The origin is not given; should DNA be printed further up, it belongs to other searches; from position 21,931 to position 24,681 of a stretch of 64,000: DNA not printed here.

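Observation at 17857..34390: A 17-kb co-directional, sigma-54-wired island linking an amino-acid importer, a HypD-like glycyl radical enzyme and P5C/proline oxidation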

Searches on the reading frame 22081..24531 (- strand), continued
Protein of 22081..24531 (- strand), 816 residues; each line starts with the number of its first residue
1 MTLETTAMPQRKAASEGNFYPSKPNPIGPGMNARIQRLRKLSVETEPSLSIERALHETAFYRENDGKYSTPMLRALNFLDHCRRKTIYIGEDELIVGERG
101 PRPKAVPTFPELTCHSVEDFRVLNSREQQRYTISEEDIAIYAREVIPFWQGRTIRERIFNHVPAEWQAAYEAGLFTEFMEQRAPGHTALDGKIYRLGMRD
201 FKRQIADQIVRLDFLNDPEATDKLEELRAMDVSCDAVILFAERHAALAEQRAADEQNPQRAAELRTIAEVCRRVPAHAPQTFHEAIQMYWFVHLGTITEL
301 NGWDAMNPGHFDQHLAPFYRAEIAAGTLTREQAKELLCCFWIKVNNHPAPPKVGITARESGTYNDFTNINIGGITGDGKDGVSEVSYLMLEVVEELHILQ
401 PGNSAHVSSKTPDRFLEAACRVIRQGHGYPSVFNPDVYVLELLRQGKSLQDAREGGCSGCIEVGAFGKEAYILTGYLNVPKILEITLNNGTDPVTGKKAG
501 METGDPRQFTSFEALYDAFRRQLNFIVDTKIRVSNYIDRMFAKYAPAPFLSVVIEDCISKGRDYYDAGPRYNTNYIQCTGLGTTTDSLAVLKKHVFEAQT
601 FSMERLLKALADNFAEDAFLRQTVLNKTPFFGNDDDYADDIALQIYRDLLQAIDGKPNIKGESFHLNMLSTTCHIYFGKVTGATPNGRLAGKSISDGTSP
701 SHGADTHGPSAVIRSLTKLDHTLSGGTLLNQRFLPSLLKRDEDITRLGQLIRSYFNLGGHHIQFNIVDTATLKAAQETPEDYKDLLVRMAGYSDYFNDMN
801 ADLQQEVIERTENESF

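Call 18: find_encoding_contigs(protein=P0016, flank=10000, max_places=2)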
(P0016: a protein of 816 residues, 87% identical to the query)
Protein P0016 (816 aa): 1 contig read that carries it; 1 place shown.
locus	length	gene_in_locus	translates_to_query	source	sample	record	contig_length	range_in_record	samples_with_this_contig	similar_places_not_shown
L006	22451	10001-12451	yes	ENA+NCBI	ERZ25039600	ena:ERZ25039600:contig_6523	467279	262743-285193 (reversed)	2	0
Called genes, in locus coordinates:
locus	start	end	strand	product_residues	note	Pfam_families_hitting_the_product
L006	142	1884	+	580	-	PF00989:PAS (weak), PF13188:PAS_8 (weak), PF08448:PAS_4, PF13426:PAS_9, PF00158:Sigma54_activat, PF14532:Sigma54_activ_2, PF25601:AAA_lid_14, PF18024:HTH_50, +1 more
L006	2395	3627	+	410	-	PF13433:Peripla_BP_5, PF13458:Peripla_BP_6, PF01094:ANF_receptor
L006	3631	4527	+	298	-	PF02653:BPD_transp_2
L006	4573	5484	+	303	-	PF02653:BPD_transp_2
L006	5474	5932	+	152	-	PF13476:AAA_23 (faint), PF00005:ABC_tran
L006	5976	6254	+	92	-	PF12399:BCA_ABC_TP_C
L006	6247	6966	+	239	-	PF00005:ABC_tran, PF13304:AAA_21 (faint)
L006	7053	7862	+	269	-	PF00582:Usp (faint)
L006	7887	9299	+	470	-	PF00989:PAS, PF13188:PAS_8 (faint), PF08448:PAS_4, PF13426:PAS_9 (weak), PF00158:Sigma54_activat, PF14532:Sigma54_activ_2, PF25601:AAA_lid_14, PF18024:HTH_50 (faint)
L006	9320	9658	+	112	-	PF01588:tRNA_bind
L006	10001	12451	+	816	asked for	PF02901:PFL-like, PF01228:Gly_radical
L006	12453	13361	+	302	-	PF13353:Fer4_12, PF04055:Radical_SAM, PF13237:Fer4_10 (faint), PF13484:Fer4_16 (faint), PF12837:Fer4_6 (faint), PF12838:Fer4_7 (weak), PF00037:Fer4 (weak)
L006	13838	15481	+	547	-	PF00171:Aldedh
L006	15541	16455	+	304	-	PF01619:Pro_dh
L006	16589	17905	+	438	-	-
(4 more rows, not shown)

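Call 19: find_encoding_contigs(protein=P0005, flank=10000, max_places=2)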
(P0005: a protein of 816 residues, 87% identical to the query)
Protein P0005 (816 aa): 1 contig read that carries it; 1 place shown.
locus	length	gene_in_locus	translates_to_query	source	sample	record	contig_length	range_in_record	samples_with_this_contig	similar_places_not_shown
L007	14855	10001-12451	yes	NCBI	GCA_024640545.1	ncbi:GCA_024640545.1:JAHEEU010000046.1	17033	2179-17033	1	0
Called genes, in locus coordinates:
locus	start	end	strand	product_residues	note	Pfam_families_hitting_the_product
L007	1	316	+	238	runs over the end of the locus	PF00005:ABC_tran, PF13304:AAA_21 (faint)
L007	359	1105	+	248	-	PF00106:adh_short, PF01370:Epimerase (weak), PF08659:KR, PF13561:adh_short_C2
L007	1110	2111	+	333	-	PF00248:Aldo_ket_red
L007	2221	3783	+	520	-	PF03315:SDH_beta (faint), PF03313:SDH_alpha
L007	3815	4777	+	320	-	PF02423:OCD_Mu_crystall, PF01488:Shikimate_DH (weak)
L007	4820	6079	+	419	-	PF04412:AcnX, PF28403:AcnX_2nd, PF28406:AcnX_3rd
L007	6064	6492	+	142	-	PF01989:AcnX_swivel_put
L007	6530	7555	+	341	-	PF05544:Pro_racemase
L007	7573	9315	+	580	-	PF00989:PAS, PF08448:PAS_4, PF13426:PAS_9, PF00158:Sigma54_activat, PF14532:Sigma54_activ_2, PF25601:AAA_lid_14, PF18024:HTH_50 (faint)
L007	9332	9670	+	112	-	PF01588:tRNA_bind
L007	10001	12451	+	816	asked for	PF02901:PFL-like, PF01228:Gly_radical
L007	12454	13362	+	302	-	PF13353:Fer4_12, PF00037:Fer4 (faint), PF04055:Radical_SAM, PF13237:Fer4_10 (faint), PF13484:Fer4_16 (faint), PF12837:Fer4_6 (faint), PF12838:Fer4_7 (weak)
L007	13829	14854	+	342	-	?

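Call 34: find_related_loci(query=A1, collection=genome_contigs, flank=10000)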
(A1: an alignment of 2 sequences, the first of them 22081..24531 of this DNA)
Query A1 (816 aa) in genome_contigs; peptide patterns used: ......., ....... (x = any residue, [..] = any of these).
600 stretches matched a pattern (row limit reached: there are more); 589 encode a relative of the query (tblastn E <= 1e-3); the best 80 are kept; 80 distinct loci.
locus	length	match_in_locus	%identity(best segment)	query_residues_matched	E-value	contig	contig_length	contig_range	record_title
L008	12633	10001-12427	87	8-816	0e+0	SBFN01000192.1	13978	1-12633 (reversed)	MAG: Deltaproteobacteria bacterium isolate M0040 scaffold_1984_1, whole genome shotgun sequence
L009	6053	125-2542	86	9-814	0e+0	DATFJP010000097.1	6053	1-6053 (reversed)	MAG TPA_asm: Desulfuromonadales bacterium isolate SMAG_U9147 k141_156848, whole genome shotgun sequence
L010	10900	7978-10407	83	7-816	0e+0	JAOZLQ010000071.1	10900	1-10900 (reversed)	MAG: Desulfuromusa sp. isolate GMC10.metabat2.77 NODE_5238_length_10900_cov_9.388197, whole genome shotgun sequence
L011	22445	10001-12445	83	3-816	0e+0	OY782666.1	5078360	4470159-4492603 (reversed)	MAG: Geopsychrobacteraceae bacterium isolate f8de7df7-17c8-42b0-849c-d6069997f774 genome assembly, chromosome: 1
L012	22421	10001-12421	82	3-816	0e+0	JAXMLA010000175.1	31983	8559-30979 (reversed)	MAG: Desulfuromonadales bacterium isolate L4_maxbin.016_sub k141_83456, whole genome shotgun sequence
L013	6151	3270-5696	83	8-816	0e+0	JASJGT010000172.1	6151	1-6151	MAG: Desulfuromusa sp. isolate ChS5.bin.38 ChesSed_k141_452778, whole genome shotgun sequence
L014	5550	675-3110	79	6-816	0e+0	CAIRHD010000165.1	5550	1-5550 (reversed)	MAG: uncultured Bacteroidales bacterium isolate KTt_bin-0938 genome assembly, contig: bin-0938:165/629, whole genome sho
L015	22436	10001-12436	79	6-816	0e+0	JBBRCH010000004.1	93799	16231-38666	MAG: Bacteroidales bacterium isolate Co_metawrap_2392 Cmw_2392_k141_13714889_length_93799_cov_25.9989, whole genome shot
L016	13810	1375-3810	79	6-816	0e+0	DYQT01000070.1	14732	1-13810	MAG TPA_asm: Draconibacterium orientale isolate SulCav_GS10_10_7_44_10 SulCav_GS10_10_6272_length_14732_cov_5_566396, wh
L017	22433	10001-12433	78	4-814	0e+0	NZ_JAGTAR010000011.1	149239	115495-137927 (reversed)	Carboxylicivirga sediminis strain JR1 scaffold_11_length=149240, whole genome shotgun sequence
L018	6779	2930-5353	79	9-816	0e+0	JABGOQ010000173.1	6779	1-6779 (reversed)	MAG: Anaerolineae bacterium isolate co234_bin11 NODE_17102_length_6779_cov_62.747769, whole genome shotgun sequence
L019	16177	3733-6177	79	3-816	0e+0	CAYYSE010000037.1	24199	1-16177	MAG TPA_asm: uncultured Coraliomargarita sp. isolate SRP118108_co4_14 genome assembly, contig: NODE_1410_length_24199_co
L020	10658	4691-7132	78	3-816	0e+0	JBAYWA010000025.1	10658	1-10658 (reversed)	MAG: Melioribacteraceae bacterium isolate SO_2016_LW3_72 scaffold09101_LW162_2016, whole genome shotgun sequence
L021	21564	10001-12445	77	2-816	0e+0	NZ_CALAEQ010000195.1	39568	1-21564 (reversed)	MAG: uncultured Lutibacter sp. isolate ERR2206771_bin.176_CONCOCT_v1.1_MAG ERZ888641.691, whole genome shotgun sequence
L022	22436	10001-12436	79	6-816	0e+0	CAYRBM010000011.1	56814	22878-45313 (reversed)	MAG TPA_asm: uncultured Odoribacter sp. isolate SRP220891_co1_185 genome assembly, contig: NODE_1008_length_56814_cov_7.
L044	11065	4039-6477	76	5-816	0e+0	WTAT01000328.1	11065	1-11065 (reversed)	MAG: Desulforhopalus sp. isolate GLR1684 c_000000829926, whole genome shotgun sequence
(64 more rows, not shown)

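Call 67: search_protein_families(library=pfam, proteins=[L010:3061-4029:-, L010:4502-5350:+, L010:5396-6304:+, L010:6315-7334:+, L010:7537-7932:+, L008:8484-9101:+, L008:9231-9632:+, L004:9498-9878:+, L003:9294-9743:+], max_evalue=0.01)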
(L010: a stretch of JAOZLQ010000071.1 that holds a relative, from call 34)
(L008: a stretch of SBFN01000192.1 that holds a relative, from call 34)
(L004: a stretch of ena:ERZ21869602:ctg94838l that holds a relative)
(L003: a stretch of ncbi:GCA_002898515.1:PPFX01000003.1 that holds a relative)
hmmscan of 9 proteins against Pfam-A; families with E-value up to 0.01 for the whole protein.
L010:3061-4029:- (322 aa): 2 families
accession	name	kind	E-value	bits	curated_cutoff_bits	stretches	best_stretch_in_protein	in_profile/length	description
PF14743.12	DNA_ligase_OB_2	-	6.9e-24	84.1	28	1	252-317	1-66/66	DNA ligase OB-like domain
PF01068.26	DNA_ligase_A_M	-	0.0013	18.9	26.2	1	190-238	155-204/204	ATP dependent DNA ligase domain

L010:4502-5350:+ (282 aa): 2 families
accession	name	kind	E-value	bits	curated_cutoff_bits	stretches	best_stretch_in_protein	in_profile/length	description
PF00753.33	Lactamase_B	-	8.3e-13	49.2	22.7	1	25-87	5-69/196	Metallo-beta-lactamase superfamily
PF12706.13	Lactamase_B_2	-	7.1e-06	26.2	27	1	36-87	1-55/200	Beta-lactamase superfamily domain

L010:5396-6304:+ (302 aa): 1 family
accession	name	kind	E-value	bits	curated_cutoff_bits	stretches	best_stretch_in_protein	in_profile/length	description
PF02163.28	Peptidase_M50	-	5.1e-13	49.3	27.2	2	84-158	2-101/221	Peptidase family M50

L010:6315-7334:+ (339 aa): 1 family
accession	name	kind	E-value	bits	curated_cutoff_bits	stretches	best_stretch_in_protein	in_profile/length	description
PF09982.15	LpxR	-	1.9e-95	320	26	1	8-339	7-323/323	Outer membrane protein LpxR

L010:7537-7932:+ (131 aa): 0 families

L008:8484-9101:+ (205 aa): 7 families
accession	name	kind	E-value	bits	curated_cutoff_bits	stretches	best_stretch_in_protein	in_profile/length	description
PF08241.18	Methyltransf_11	-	8.8e-21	74.8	21.2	1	38-134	1-95/95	Methyltransferase domain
PF13649.12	Methyltransf_25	-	1.2e-17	64.8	27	1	37-130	1-97/97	Methyltransferase domain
PF01209.24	Ubie_methyltran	-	1.9e-14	54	20.1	1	52-136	68-153/233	ubiE/COQ5 methyltransferase family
PF13847.12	Methyltransf_31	-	6.3e-14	52.3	27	1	36-138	6-113/145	Methyltransferase domain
PF08242.18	Methyltransf_12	-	6.8e-12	46.4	30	1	38-131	1-97/98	Methyltransferase domain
PF13489.12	Methyltransf_23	-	1.3e-11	44.9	27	1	32-180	21-161/164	Methyltransferase domain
PF20922.3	Anamorsin_N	-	0.00066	19.9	27.1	1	93-139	45-92/163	Anamorsin, N-terminal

L008:9231-9632:+ (133 aa): 0 families

L004:9498-9878:+ (126 aa): 0 families

L003:9294-9743:+ (149 aa): 0 families

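Call 75: find_encoding_contigs(protein=P0045, flank=10000, max_places=1)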
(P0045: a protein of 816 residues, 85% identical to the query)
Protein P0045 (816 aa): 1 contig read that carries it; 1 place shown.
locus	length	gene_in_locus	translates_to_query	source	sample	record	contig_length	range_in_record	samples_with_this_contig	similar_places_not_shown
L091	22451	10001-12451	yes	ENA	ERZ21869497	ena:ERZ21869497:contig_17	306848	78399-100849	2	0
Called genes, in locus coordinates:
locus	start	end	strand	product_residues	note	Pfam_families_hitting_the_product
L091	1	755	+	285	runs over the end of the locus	PF13276:HTH_21, PF00665:rve, PF13683:rve_3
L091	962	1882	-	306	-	PF20434:BD-FAE, PF07859:Abhydrolase_3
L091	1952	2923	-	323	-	-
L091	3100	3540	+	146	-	PF07883:Cupin_2, PF00190:Cupin_1 (weak)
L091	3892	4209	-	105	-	PF13442:Cytochrome_CBB3, PF00034:Cytochrom_C (weak)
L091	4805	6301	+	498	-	PF07819:PGAP1 (weak), PF24096:DUF7379 (weak)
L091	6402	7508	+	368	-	PF01464:SLT, PF01476:LysM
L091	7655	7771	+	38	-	-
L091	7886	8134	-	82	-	-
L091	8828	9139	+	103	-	-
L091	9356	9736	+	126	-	-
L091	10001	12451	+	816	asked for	PF02901:PFL-like, PF01228:Gly_radical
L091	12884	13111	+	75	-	PF01527:HTH_Tnp_1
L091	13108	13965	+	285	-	PF13276:HTH_21, PF00665:rve, PF13683:rve_3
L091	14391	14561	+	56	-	-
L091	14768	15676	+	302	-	PF13353:Fer4_12 (faint), PF04055:Radical_SAM, PF13237:Fer4_10 (weak), PF00037:Fer4 (weak), PF12837:Fer4_6 (weak), PF12838:Fer4_7 (weak), PF13187:Fer4_9 (weak), PF14697:Fer4_21 (weak), +3 more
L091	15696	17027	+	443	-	-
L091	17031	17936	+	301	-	PF00892:EamA, PF03151:TPT (faint), PF00892:EamA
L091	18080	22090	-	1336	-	-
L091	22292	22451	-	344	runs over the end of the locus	PF13565:HTH_32 (faint), PF13384:HTH_23 (faint), PF13518:HTH_28, PF13551:HTH_29 (weak), PF13592:HTH_33, PF13358:DDE_3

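Call 76: find_encoding_contigs(protein=P0102, flank=10000, max_places=1)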
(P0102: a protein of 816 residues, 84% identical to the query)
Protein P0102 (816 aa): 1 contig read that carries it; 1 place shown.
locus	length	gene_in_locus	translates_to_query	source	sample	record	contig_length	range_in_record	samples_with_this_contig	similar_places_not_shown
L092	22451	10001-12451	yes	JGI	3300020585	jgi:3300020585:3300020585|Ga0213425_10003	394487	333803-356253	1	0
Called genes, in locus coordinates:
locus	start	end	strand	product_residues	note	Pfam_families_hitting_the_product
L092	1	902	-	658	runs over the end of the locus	PF00583:Acetyltransf_1, PF13673:Acetyltransf_10 (faint), PF13508:Acetyltransf_7 (weak), PF02518:HATPase_c, PF13589:HATPase_c_3 (weak)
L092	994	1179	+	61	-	-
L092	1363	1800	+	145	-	PF01625:PMSR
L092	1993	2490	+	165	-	PF14317:YcxB (weak)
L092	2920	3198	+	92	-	PF13616:Rotamase_3, PF13145:Rotamase_2 (weak), PF00639:Rotamase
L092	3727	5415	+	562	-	PF00501:AMP-binding, PF13193:AMP-binding_C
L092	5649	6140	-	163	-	PF02810:SEC-C (weak), PF17775:YchJ_M-like, PF02810:SEC-C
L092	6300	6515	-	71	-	-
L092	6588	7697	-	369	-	PF12038:QTMAN_N, PF13579:Glyco_trans_4_4 (weak), PF00534:Glycos_transf_1 (weak)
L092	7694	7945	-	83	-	PF06794:UPF0270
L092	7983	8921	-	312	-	PF01694:Rhomboid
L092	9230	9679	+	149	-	-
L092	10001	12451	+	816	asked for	PF02901:PFL-like, PF01228:Gly_radical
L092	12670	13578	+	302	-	PF13353:Fer4_12, PF12797:Fer4_2 (weak), PF13237:Fer4_10 (weak), PF00037:Fer4 (faint), PF12837:Fer4_6 (faint), PF12838:Fer4_7, PF04055:Radical_SAM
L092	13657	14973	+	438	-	-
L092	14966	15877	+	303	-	PF00892:EamA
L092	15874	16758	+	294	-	PF00892:EamA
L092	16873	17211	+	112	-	PF08274:Zn_Ribbon_YjdM, PF08271:Zn_Ribbon_TF (weak), PF03831:YjdM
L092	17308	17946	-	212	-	PF13489:Methyltransf_23, PF08241:Methyltransf_11, PF08242:Methyltransf_12, PF13649:Methyltransf_25, PF01209:Ubie_methyltran, PF13847:Methyltransf_31 (weak), PF20922:Anamorsin_N (weak), PF05148:Methyltransf_8 (faint)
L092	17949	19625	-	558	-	PF00931:NB-ARC (faint), PF02463:SMC_N (faint), PF00005:ABC_tran, PF13401:AAA_22 (faint), PF13555:AAA_29 (faint), PF00350:Dynamin_N (faint), PF12848:ABC_tran_Xtn, PF00005:ABC_tran, +1 more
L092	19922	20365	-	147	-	PF04828:GFA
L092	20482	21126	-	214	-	PF09864:MliC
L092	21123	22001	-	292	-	-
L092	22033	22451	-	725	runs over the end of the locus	PF09335:VTT_dom, PF01134:GIDA (faint), PF01266:DAO (faint), PF03486:HI0933_like (faint), PF07992:Pyr_redox_2, PF13738:Pyr_redox_3, PF00070:Pyr_redox, PF02852:Pyr_redox_dim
